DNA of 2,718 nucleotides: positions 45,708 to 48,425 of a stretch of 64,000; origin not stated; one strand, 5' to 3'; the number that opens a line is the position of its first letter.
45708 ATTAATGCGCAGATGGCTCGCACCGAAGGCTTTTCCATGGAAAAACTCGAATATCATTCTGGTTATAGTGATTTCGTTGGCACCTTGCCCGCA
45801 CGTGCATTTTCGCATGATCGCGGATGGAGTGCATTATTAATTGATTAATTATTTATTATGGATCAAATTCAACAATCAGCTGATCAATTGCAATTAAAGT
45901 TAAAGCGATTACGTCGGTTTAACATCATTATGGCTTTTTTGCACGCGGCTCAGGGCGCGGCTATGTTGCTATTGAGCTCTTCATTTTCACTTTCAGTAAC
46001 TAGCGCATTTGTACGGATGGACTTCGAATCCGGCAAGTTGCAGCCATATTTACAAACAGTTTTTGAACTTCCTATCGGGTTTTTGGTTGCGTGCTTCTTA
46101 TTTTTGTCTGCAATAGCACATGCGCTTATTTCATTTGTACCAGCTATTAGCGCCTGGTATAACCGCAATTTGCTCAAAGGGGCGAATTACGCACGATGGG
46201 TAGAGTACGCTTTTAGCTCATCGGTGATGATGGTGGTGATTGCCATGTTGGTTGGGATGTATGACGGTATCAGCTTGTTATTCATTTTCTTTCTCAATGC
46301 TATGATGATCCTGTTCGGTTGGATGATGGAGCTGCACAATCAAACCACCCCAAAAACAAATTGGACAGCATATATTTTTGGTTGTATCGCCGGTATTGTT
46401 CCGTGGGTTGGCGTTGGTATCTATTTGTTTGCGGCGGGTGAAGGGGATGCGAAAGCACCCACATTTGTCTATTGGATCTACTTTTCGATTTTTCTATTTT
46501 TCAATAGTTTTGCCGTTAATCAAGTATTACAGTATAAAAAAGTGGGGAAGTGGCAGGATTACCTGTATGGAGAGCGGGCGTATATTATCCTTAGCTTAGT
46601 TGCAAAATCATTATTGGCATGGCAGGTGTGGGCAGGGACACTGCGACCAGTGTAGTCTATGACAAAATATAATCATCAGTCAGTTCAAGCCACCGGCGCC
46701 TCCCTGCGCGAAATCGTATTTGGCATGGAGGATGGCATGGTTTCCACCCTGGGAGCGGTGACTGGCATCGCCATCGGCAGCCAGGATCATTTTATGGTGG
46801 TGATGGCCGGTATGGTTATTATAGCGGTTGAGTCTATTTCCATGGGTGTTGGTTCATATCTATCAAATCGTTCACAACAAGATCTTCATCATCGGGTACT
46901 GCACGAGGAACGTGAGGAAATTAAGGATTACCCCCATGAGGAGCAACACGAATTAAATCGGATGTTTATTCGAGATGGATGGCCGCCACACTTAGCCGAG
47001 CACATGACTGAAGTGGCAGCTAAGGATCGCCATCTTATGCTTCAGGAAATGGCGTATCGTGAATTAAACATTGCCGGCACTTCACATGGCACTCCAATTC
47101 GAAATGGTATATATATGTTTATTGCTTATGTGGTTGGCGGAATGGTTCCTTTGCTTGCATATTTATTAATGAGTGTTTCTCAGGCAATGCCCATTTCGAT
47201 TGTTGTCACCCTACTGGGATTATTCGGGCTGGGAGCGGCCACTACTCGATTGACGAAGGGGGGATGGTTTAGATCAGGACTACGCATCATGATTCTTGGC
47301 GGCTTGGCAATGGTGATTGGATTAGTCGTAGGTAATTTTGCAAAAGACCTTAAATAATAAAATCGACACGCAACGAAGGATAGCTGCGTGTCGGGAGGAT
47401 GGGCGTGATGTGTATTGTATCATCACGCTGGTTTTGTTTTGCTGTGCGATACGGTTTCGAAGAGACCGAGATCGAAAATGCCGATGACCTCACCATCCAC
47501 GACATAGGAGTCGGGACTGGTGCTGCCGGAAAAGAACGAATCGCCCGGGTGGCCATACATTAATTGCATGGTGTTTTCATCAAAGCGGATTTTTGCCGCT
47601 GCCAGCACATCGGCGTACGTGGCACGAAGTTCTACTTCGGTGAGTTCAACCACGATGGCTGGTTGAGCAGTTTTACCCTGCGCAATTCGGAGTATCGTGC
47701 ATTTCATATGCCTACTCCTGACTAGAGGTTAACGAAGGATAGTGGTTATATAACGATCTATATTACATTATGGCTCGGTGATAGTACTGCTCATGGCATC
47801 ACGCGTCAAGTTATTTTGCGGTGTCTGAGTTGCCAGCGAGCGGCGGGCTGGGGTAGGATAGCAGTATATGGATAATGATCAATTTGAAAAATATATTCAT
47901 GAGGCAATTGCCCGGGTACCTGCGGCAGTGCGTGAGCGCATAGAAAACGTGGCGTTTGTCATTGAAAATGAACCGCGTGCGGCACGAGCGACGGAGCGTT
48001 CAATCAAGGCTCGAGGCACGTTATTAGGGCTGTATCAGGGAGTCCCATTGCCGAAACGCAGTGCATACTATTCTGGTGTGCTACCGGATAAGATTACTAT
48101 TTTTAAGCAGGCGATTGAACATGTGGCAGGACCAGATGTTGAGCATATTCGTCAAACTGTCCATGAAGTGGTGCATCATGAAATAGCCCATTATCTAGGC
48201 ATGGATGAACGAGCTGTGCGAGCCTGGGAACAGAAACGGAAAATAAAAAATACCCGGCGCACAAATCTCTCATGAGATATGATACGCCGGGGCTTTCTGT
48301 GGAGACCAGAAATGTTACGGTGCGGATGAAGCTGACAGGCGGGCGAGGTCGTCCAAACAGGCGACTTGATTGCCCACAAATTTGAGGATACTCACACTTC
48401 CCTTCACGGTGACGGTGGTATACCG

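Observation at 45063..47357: Heliorhodopsin in a tight three-gene operon with a single-pass membrane protein and a VIT1/CCC1 metal transporter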

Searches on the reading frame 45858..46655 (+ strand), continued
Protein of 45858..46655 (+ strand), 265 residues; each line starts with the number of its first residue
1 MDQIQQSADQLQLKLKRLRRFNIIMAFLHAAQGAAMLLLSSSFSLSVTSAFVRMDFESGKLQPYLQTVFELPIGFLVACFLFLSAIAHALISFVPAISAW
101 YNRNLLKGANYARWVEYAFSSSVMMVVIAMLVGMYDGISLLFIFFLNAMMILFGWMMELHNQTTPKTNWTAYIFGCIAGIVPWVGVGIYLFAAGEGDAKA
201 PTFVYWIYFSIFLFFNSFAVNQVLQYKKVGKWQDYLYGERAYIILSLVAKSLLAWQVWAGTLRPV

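Call 25: search_protein_families(library=pfam, proteins=[L006:6802-7134:+, L006:4531-5076:+, L006:5116-5880:+, L012:6896-7645:+, L012:7689-8153:+, L074:5284-5973:+, L077:10307-10837:+, L080:7275-8144:-, L008:7441-8358:+, L070:2525-4327:+], max_evalue=0.01)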
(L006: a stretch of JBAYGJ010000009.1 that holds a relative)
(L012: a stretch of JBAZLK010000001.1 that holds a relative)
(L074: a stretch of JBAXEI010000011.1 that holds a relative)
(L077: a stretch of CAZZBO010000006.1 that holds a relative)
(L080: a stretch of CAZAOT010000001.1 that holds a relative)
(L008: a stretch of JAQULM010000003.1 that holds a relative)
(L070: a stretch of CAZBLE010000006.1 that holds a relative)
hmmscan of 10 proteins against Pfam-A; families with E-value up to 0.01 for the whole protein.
L006:6802-7134:+ (110 aa): 1 family
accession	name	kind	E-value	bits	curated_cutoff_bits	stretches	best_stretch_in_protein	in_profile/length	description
PF03013.19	Pyr_excise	-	3.2e-25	88.8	23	1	1-74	1-78/81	Pyrimidine dimer DNA glycosylase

L006:4531-5076:+ (181 aa): 0 families

L006:5116-5880:+ (254 aa): 0 families

L012:6896-7645:+ (249 aa): 0 families

L012:7689-8153:+ (154 aa): 0 families

L074:5284-5973:+ (229 aa): 1 family
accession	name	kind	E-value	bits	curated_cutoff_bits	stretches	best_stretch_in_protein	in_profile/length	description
PF01988.24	VIT1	-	4.2e-58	197.1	28.1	1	17-226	2-214/214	VIT family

L077:10307-10837:+ (176 aa): 1 family
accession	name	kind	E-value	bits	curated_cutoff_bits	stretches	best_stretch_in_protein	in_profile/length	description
PF01988.24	VIT1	-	6.4e-08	33.1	28.1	2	70-168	112-213/214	VIT family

L080:7275-8144:- (289 aa): 2 families
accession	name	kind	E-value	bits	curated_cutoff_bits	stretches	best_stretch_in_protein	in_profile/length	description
PF01988.24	VIT1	-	2.5e-14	54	28.1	2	136-196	3-64/214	VIT family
PF05648.19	PEX11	-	0.0013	18.7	23.8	1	51-180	111-221/222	Peroxisomal biogenesis factor 11 (PEX11)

L008:7441-8358:+ (305 aa): 0 families

L070:2525-4327:+ (600 aa): 12 families
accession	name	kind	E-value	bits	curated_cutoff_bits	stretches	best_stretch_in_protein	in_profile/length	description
PF00664.28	ABC_membrane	-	3.8e-53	181.4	28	1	45-314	1-272/274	ABC transporter transmembrane region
PF00005.33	ABC_tran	-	7.6e-30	104.7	25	1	381-533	1-137/137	ABC transporter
PF13401.12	AAA_22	-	1.3e-05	25.9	27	1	390-552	4-109/130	AAA domain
PF02463.25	SMC_N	-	4.4e-05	23.4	40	1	468-575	117-211/220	RecF/RecN/SMC N terminal domain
PF13191.12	AAA_16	-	0.00082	20.3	32.6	1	394-557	27-165/167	AAA ATPase domain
PF06414.18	Zeta_toxin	-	0.0014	18.5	22.3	1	390-433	15-58/199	Zeta toxin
PF00270.35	DEAD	-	0.0016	18.7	26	0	389-555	12-152/167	DEAD/DEAH box helicase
PF13304.12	AAA_21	-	0.0026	18.3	27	0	460-548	204-284/304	AAA domain, putative AbiEii toxin, Type IV TA system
PF07728.20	AAA_5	-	0.0031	18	22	0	396-429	4-37/139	AAA domain (dynein-related subfamily)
PF00004.35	AAA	-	0.0056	17.6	21.2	0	396-447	3-38/131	ATPase family associated with various cellular activities (AAA)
PF00448.28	SRP54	-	0.0076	16.4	22.7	0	394-428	4-38/196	SRP54-type protein, GTPase domain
PF13604.12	AAA_30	-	0.0095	16.1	27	0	392-558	19-120/191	AAA domain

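Call 61: search_protein_families(library=ncbifam, proteins=[window:45858-46655:+], max_evalue=0.01)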
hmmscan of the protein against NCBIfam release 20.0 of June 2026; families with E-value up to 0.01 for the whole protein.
window:45858-46655:+ (265 aa): 1 family
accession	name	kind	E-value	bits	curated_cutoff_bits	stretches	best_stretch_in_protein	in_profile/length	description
NF038020.1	HeR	equivalog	2.2e-100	335.2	100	1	18-262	1-244/244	heliorhodopsin HeR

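Call 66: find_encoding_contigs(protein=P0008, flank=6000, max_places=2)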
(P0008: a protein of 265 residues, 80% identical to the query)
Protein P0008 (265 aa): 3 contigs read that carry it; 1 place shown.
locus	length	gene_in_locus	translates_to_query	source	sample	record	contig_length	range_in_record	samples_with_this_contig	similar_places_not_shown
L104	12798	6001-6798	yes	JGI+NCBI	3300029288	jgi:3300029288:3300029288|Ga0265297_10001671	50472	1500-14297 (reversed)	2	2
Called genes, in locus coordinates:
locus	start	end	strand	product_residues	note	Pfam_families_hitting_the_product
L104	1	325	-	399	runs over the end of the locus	PF01053:Cys_Met_Meta_PP, PF00155:Aminotran_1_2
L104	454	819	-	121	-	PF01740:STAS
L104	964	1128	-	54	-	-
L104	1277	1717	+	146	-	PF08534:Redoxin, PF00578:AhpC-TSA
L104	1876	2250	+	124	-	PF01042:Ribonuc_L-PSP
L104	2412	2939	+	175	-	-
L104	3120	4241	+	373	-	PF02073:Peptidase_M29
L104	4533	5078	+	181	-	PF27226:AF_1845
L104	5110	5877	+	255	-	-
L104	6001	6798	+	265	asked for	PF18761:Heliorhodopsin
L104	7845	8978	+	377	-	PF00579:tRNA-synt_1b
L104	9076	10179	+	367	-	-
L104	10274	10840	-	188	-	PF08207:EFP_N, PF01132:EFP, PF09285:Elong-fact-P_C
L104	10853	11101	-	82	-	PF01084:Ribosomal_S18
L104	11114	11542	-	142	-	PF00436:SSB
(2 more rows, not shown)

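Call 67: find_encoding_contigs(protein=P0010, flank=6000, max_places=2)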
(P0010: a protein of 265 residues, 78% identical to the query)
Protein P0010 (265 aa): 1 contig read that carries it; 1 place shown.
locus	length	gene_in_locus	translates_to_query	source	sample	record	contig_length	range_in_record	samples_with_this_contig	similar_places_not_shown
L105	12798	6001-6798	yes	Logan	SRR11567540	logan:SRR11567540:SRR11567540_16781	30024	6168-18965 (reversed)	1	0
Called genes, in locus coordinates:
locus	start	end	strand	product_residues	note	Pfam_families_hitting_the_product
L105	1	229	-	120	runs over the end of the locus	PF01740:STAS, PF13466:STAS_2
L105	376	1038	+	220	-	PF01066:CDP-OH_P_transf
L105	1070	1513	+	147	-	PF00578:AhpC-TSA, PF08534:Redoxin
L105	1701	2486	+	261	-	-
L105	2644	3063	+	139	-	PF01042:Ribonuc_L-PSP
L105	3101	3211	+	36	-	-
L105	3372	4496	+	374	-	PF02073:Peptidase_M29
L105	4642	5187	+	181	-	PF27226:AF_1845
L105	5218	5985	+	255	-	-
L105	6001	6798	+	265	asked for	PF18761:Heliorhodopsin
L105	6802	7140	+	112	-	PF03013:Pyr_excise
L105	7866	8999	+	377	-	PF00579:tRNA-synt_1b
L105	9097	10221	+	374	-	PF02744:GalP_UDP_tr_C (faint)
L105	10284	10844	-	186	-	PF08207:EFP_N, PF01132:EFP, PF09285:Elong-fact-P_C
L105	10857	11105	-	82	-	PF01084:Ribosomal_S18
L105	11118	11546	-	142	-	PF00436:SSB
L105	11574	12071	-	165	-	PF01250:Ribosomal_S6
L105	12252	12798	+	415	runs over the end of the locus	PF01555:N6_N4_Mtase (weak), PF01170:UPF0020, PF03602:Cons_hypoth95 (weak), PF13847:Methyltransf_31 (weak)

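Call 80: search_protein_families(library=pfam, proteins=[L042:5197-5964:+, L054:5407-5808:+, L041:5235-5933:-, L068:6843-8321:+, L046:956-2299:-, L083:4307-5566:-, L044:6760-6975:-, L044:4292-5890:-, L068:5320-5952:+, L105:4642-5187:+], max_evalue=0.001)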
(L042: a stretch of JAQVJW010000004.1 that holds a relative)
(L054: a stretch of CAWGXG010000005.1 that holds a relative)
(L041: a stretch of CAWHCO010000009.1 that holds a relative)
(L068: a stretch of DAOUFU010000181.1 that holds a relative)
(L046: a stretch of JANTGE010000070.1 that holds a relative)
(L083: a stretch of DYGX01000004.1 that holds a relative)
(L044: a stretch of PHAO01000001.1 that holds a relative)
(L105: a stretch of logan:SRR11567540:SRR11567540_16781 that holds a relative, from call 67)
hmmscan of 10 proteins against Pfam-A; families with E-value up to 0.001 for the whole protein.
L042:5197-5964:+ (255 aa): 4 families
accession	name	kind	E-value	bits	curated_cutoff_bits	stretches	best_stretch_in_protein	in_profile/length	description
PF06966.17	DUF1295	-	6.2e-69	232.5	20.4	1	19-245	2-235/235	Protein of unknown function (DUF1295)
PF02544.21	Steroid_dh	-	4.4e-08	33.7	22.6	1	134-250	39-147/150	3-oxo-5-alpha-steroid 4-dehydrogenase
PF04140.19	ICMT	-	3.3e-05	24.7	24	1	167-213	32-75/95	Isoprenylcysteine carboxyl methyltransferase (ICMT) family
PF04191.18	PEMT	-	7.2e-05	23.6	25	1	138-233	4-103/105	Phospholipid methyltransferase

L054:5407-5808:+ (133 aa): 1 family
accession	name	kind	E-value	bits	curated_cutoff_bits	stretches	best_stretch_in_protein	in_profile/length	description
PF09945.14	DUF2177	-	6.1e-46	156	26.9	1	4-126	1-123/124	Predicted membrane protein (DUF2177)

L041:5235-5933:- (232 aa): 1 family
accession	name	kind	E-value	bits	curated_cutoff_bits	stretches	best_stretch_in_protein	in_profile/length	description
PF14229.12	DUF4332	-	6.5e-17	62.3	23.2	1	107-206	2-101/122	Domain of unknown function (DUF4332)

L068:6843-8321:+ (492 aa): 6 families
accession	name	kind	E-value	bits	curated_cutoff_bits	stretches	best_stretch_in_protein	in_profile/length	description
PF11066.14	DUF2867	-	3.3e-32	112.2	27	1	352-477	22-141/142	Protein of unknown function (DUF2867)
PF05368.20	NmrA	-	8.5e-16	58.8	27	1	10-212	3-211/298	NmrA-like family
PF13460.12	NAD_binding_10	-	2.9e-15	57.1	27.2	1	16-123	1-102/184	NAD(P)H-binding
PF01370.27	Epimerase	-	4.1e-10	39.9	20.9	1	12-118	1-114/240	NAD dependent epimerase/dehydratase family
PF01073.25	3Beta_HSD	-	4.1e-06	26.5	22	1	13-117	1-114/280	3-beta hydroxysteroid dehydrogenase/isomerase family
PF16363.11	GDP_Man_Dehyd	-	5.6e-05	23.2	27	1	13-47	1-35/332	GDP-mannose 4,6 dehydratase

L046:956-2299:- (447 aa): 2 families
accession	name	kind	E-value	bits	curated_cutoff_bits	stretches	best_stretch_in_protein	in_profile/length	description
PF03441.19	FAD_binding_7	-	5.7e-89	297.3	27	1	239-439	1-203/203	FAD binding domain of DNA photolyase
PF00875.24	DNA_photolyase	-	2.2e-42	145.2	26.6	1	5-157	2-162/164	DNA photolyase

L083:4307-5566:- (419 aa): 0 families

L044:6760-6975:- (71 aa): 0 families

L044:4292-5890:- (532 aa): 2 families
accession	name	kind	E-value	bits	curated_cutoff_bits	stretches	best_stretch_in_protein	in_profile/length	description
PF02690.20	Na_Pi_cotrans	-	2.9e-48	163.8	29.1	2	21-154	1-136/137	Na+/Pi-cotransporter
PF01895.24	PhoU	-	6e-06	27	23.5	1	348-427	7-87/89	PhoU domain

L068:5320-5952:+ (210 aa): 6 families
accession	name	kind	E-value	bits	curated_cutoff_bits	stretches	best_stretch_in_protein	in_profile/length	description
PF00106.31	adh_short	-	7.5e-23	81.5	26.6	1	4-177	3-189/195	short chain dehydrogenase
PF13561.12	adh_short_C2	-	1e-20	74.8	27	1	8-181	1-188/236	Enoyl-(Acyl carrier protein) reductase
PF01370.27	Epimerase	-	2.5e-08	34.1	20.9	1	4-174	1-176/240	NAD dependent epimerase/dehydratase family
PF08659.16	KR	-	2.8e-06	27.8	22.6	1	4-157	3-167/180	KR domain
PF05368.20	NmrA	-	5.9e-05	23.2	27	1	5-97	6-63/298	NmrA-like family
PF13460.12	NAD_binding_10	-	9e-05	22.8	27.2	1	8-80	1-71/184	NAD(P)H-binding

L105:4642-5187:+ (181 aa): 0 families

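Call 83: search_protein_families(library=pfam, proteins=[L074:7094-8038:+, L080:6855-7268:-, L080:7275-8144:-], max_evalue=0.01)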
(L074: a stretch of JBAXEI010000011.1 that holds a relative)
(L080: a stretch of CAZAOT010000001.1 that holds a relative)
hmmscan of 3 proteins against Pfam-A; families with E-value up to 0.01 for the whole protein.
L074:7094-8038:+ (314 aa): 0 families

L080:6855-7268:- (137 aa): 0 families

L080:7275-8144:- (289 aa): 2 families
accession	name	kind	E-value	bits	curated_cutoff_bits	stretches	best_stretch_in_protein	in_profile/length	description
PF01988.24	VIT1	-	2.5e-14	54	28.1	2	136-196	3-64/214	VIT family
PF05648.19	PEX11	-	0.0013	18.7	23.8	1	51-180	111-221/222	Peroxisomal biogenesis factor 11 (PEX11)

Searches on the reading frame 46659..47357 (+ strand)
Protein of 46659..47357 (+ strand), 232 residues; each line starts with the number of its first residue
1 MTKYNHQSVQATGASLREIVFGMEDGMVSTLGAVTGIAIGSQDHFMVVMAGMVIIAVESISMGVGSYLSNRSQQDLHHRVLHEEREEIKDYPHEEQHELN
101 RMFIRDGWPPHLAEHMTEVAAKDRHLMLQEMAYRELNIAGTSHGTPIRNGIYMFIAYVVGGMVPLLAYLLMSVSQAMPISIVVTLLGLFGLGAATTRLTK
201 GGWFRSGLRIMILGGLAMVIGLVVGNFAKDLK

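Call 3: search_protein_families(library=pfam, proteins=[window:46659-47357:+], max_evalue=0.01)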
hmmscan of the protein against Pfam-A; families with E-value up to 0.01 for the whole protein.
window:46659-47357:+ (232 aa): 2 families
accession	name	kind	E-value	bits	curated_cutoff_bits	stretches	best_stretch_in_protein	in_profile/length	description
PF01988.24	VIT1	-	1.1e-54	186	28.1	1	16-225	1-213/214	VIT family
PF16013.10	DUF4781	-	1.1e-05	24.9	27.9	1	12-90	78-155/310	Domain of unknown function (DUF4781)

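Call 8: search_solved_structures(query=window:46659-47357:+, show_alignments=1)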
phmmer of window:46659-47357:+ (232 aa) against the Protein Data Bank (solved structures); distinct sequences matched with E-value up to 0.001: 1.
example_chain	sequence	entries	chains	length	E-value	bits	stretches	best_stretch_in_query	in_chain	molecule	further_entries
6iu3_A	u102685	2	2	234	1.2e-25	93.8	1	12-220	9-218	VIT1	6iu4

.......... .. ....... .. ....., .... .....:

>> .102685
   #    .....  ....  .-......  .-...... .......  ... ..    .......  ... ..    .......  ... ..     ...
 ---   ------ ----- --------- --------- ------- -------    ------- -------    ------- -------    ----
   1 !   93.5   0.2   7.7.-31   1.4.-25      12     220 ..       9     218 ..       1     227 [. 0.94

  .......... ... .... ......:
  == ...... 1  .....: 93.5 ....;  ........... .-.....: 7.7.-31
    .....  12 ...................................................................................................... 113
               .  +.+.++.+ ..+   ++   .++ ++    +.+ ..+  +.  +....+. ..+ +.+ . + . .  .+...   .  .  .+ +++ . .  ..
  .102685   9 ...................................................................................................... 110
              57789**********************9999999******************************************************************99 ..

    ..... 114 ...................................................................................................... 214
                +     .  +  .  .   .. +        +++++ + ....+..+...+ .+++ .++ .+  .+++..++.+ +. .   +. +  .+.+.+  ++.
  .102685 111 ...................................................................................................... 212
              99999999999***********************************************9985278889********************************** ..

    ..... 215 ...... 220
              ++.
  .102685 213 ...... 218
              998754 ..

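Call 61: search_protein_families(library=ncbifam, proteins=[window:46659-47357:+], max_evalue=0.01)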
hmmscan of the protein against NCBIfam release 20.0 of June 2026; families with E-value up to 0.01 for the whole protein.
window:46659-47357:+ (232 aa): 2 families
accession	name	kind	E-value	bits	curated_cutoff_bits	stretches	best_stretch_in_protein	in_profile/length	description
TIGR00267.1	TIGR00267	hypoth_equivalog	3.5e-13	49.6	156.95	2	114-225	56-167/171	TIGR00267 family protein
NF045676.1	FeExpMbfA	equivalog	2.5e-05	23.8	450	1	141-226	232-317/318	iron exporter MbfA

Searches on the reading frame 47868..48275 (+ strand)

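Call 3: search_protein_families(library=pfam, proteins=[window:47868-48275:+], max_evalue=0.01)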
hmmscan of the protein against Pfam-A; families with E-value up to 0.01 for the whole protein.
window:47868-48275:+ (135 aa): 1 family
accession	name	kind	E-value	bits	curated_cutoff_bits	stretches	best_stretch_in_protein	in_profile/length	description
PF06262.17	Zincin_1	-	1.8e-23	82.8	22.4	1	25-119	1-94/97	Zincin-like metallopeptidase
